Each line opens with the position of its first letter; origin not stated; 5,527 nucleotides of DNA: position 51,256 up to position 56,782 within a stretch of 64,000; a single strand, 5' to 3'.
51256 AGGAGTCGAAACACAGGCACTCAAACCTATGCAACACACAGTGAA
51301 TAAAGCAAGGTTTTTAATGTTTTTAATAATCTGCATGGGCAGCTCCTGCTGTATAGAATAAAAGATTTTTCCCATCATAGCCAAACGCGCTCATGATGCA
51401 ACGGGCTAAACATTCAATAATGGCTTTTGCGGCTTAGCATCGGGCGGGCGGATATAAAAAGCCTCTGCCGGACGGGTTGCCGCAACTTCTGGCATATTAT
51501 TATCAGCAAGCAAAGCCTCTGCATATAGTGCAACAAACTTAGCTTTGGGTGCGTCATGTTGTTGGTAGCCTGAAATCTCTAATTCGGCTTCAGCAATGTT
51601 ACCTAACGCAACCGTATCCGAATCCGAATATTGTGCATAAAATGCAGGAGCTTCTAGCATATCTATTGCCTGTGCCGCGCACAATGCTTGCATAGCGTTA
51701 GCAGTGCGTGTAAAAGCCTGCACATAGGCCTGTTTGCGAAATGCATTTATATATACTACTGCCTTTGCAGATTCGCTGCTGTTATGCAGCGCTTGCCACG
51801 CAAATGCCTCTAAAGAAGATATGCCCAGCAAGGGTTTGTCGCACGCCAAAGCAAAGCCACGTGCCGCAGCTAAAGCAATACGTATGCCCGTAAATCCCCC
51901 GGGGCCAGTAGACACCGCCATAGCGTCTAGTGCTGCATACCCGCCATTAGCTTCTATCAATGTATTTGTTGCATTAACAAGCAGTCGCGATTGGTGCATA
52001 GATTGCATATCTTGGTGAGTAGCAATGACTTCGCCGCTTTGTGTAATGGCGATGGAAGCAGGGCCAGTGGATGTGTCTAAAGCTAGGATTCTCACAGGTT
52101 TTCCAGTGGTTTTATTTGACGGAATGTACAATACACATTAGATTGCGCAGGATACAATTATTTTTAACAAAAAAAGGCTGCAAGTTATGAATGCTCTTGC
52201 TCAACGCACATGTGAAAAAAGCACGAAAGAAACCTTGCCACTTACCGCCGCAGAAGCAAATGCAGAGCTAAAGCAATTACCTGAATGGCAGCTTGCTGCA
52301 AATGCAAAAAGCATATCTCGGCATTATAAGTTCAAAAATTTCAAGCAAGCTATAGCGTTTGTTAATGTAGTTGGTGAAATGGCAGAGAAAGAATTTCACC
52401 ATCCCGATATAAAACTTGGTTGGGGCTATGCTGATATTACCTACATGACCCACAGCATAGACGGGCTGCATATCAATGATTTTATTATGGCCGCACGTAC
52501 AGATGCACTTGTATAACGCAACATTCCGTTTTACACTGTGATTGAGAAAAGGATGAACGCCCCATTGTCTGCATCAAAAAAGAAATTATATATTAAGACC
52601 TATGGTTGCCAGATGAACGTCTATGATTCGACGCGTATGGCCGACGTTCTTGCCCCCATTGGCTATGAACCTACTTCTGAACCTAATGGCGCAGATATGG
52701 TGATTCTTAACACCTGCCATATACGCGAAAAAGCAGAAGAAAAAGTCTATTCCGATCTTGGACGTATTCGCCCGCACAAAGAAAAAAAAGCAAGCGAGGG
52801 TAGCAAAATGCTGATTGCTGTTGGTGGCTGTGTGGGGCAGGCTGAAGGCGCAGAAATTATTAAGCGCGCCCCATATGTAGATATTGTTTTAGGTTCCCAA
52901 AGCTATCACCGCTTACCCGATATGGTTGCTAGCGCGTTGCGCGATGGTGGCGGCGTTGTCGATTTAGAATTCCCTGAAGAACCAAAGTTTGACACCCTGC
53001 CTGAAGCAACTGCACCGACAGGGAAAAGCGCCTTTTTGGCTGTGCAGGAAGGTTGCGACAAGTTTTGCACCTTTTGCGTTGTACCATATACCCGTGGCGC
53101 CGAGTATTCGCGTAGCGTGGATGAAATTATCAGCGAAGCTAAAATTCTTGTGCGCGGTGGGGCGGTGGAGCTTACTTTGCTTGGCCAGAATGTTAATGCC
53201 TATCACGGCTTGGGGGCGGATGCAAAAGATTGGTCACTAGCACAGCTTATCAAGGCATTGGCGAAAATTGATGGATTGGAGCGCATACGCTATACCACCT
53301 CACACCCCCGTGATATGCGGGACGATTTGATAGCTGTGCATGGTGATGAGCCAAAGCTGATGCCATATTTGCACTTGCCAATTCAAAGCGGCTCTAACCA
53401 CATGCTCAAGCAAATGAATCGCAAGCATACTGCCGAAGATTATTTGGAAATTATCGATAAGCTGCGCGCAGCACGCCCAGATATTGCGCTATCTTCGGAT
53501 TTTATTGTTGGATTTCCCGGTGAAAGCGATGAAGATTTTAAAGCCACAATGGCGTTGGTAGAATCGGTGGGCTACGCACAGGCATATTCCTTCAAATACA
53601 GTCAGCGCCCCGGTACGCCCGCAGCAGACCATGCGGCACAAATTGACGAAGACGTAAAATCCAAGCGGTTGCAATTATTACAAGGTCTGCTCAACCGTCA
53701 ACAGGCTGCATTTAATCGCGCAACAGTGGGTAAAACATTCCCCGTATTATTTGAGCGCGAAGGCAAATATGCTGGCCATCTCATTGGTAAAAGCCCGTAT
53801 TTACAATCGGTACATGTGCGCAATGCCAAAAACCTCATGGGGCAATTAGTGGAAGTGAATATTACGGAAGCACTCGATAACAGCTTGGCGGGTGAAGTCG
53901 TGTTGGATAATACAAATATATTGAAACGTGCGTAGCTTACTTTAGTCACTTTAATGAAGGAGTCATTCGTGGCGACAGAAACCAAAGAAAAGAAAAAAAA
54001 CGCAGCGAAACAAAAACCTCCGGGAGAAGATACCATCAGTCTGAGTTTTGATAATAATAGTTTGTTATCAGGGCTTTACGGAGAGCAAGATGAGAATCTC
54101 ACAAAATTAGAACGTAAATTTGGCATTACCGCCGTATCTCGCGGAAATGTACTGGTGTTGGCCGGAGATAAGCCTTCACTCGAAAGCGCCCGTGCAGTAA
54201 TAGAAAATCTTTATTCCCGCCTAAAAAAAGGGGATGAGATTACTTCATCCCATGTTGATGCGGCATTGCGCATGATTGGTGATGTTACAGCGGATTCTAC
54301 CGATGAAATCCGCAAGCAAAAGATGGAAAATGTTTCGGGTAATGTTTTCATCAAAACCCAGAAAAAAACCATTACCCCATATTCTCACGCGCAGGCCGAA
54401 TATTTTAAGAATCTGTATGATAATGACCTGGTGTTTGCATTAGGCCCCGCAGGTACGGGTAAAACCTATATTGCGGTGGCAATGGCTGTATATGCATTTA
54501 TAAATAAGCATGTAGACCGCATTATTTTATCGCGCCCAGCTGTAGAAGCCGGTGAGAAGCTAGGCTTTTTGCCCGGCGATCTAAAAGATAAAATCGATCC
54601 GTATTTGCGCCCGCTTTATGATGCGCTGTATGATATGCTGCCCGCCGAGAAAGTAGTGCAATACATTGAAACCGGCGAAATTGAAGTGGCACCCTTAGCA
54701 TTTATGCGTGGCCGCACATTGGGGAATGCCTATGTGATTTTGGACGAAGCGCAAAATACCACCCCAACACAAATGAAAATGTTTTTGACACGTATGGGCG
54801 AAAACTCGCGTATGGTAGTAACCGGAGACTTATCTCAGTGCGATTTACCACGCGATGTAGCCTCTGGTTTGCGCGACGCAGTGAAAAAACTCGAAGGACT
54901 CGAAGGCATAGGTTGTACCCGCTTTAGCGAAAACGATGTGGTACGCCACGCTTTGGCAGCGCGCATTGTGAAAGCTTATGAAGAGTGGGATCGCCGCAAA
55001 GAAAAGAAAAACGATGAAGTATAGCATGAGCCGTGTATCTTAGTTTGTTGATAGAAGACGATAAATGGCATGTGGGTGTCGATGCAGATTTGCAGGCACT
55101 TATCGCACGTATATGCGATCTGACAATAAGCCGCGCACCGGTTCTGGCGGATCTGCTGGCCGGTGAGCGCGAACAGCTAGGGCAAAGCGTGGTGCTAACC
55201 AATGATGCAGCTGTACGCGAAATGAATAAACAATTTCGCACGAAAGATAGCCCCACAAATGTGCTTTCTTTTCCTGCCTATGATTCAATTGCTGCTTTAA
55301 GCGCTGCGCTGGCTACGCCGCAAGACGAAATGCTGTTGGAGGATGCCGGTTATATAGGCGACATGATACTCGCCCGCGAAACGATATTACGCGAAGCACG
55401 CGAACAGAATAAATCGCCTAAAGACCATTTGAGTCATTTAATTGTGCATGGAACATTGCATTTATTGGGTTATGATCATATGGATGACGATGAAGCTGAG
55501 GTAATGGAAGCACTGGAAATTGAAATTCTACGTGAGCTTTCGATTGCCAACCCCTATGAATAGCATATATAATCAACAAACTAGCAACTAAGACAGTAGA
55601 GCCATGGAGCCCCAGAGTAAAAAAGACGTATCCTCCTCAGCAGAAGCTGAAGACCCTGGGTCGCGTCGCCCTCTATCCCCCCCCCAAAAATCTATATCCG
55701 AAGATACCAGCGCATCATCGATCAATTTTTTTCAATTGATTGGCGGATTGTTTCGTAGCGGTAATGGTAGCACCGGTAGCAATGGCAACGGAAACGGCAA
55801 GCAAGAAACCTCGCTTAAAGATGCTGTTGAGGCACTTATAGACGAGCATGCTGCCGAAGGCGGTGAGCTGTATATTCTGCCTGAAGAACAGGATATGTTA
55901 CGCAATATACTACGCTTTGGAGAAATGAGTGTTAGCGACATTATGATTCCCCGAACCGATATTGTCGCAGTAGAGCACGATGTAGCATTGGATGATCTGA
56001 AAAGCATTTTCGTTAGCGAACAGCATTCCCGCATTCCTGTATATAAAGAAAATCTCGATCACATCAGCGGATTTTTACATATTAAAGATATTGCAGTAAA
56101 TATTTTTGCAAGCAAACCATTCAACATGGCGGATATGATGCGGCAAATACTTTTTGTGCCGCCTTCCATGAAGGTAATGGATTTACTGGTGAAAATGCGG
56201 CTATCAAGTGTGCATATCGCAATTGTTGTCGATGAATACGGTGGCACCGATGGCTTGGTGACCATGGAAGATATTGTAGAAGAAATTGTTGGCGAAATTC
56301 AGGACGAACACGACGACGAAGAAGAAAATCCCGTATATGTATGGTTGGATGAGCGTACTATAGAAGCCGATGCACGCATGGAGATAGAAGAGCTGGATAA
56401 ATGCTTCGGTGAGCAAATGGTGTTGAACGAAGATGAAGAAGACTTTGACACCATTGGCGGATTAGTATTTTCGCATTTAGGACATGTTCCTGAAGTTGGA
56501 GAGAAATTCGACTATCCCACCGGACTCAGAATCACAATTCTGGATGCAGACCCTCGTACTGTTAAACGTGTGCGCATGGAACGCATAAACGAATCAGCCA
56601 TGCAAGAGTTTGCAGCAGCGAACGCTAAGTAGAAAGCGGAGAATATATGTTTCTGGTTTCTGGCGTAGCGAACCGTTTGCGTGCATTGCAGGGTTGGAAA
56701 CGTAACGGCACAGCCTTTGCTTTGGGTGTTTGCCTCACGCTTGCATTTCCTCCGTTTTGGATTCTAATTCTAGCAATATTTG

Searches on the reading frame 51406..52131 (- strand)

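Call 83: search_protein_families(library=pfam, proteins=[window:51406-52131:-], max_evalue=0.00001)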
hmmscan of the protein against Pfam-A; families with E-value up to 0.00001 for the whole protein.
window:51406-52131:- (241 aa): 1 family
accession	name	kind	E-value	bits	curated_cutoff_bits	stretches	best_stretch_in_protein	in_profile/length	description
PF00814.31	TsaD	-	1.6e-18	67.8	24.8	1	43-152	26-138/264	tRNA N6-adenosine threonylcarbamoyltransferase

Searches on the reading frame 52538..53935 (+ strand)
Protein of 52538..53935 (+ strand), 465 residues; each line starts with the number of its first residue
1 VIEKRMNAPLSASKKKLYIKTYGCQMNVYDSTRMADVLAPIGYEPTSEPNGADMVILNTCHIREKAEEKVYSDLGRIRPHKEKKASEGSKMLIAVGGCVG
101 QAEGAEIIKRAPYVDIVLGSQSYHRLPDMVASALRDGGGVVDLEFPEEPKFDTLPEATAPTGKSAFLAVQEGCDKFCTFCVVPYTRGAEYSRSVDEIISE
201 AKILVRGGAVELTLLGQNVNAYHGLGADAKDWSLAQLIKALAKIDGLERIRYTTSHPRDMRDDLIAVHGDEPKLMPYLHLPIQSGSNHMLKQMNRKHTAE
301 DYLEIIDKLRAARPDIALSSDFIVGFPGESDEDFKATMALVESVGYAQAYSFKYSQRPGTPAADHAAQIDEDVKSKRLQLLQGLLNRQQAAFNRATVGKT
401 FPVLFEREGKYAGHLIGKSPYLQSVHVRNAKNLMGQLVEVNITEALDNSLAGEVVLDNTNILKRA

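Call 83: search_protein_families(library=pfam, proteins=[window:52538-53935:+], max_evalue=0.00001)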
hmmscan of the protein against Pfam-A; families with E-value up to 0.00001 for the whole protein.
window:52538-53935:+ (465 aa): 3 families
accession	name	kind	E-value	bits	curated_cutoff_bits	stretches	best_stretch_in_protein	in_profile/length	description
PF00919.26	UPF0004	-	8.1e-30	103.2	27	1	16-119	1-98/98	Uncharacterized protein family UPF0004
PF04055.27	Radical_SAM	-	6.6e-29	101.7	29.5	1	169-340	3-165/166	Radical SAM superfamily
PF01938.26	TRAM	-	2.2e-11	43.9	21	1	394-455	1-61/61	TRAM domain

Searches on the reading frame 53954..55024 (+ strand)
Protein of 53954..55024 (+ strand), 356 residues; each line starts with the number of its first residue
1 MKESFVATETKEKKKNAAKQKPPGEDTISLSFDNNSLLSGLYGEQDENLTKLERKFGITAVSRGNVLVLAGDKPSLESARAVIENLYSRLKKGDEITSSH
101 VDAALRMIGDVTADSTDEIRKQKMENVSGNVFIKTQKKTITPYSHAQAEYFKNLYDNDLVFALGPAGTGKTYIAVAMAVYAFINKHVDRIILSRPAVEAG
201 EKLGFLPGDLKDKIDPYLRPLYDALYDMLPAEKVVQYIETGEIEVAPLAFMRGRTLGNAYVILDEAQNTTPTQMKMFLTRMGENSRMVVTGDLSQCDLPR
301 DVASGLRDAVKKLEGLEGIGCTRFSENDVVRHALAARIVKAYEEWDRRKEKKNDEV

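Call 84: search_protein_families(library=pfam, proteins=[window:53954-55024:+], max_evalue=0.00001)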
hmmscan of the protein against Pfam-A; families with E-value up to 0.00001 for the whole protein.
window:53954-55024:+ (356 aa): 3 families
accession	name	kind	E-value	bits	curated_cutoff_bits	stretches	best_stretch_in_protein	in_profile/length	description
PF02562.22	PhoH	-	7.7e-93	310.1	27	1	140-343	2-205/205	PhoH-like protein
PF13245.12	AAA_19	-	3.1e-06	27.8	25.1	0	151-295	5-128/134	AAA domain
PF13604.12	AAA_30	-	3.3e-06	27.4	27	0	143-296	2-128/191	AAA domain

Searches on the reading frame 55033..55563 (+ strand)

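Call 84: search_protein_families(library=pfam, proteins=[window:55033-55563:+], max_evalue=0.00001)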
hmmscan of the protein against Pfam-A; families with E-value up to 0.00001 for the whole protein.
window:55033-55563:+ (176 aa): 1 family
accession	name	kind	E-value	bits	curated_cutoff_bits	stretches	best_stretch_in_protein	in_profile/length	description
PF02130.23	YbeY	-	5.9e-33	113.9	25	1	46-169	25-129/129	Endoribonuclease YbeY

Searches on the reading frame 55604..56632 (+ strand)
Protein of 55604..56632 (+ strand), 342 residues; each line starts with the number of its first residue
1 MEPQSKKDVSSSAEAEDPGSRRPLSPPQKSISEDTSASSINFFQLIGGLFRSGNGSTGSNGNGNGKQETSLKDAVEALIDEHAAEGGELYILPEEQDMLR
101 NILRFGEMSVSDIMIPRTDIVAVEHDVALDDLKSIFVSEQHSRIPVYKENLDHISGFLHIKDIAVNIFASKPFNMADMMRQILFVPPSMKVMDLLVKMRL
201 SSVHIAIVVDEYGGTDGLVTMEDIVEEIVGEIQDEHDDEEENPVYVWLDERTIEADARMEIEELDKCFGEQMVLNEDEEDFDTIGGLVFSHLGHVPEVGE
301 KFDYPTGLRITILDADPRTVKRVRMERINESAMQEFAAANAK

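Call 84: search_protein_families(library=pfam, proteins=[window:55604-56632:+], max_evalue=0.00001)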
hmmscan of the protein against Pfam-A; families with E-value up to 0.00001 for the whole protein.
window:55604-56632:+ (342 aa): 2 families
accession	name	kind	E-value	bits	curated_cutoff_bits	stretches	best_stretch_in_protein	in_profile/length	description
PF03471.22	CorC_HlyC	-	1.2e-17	64.1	27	1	249-327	4-79/81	Transporter associated domain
PF00571.33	CBS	-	6.6e-13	49.2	24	1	178-229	5-56/57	CBS domain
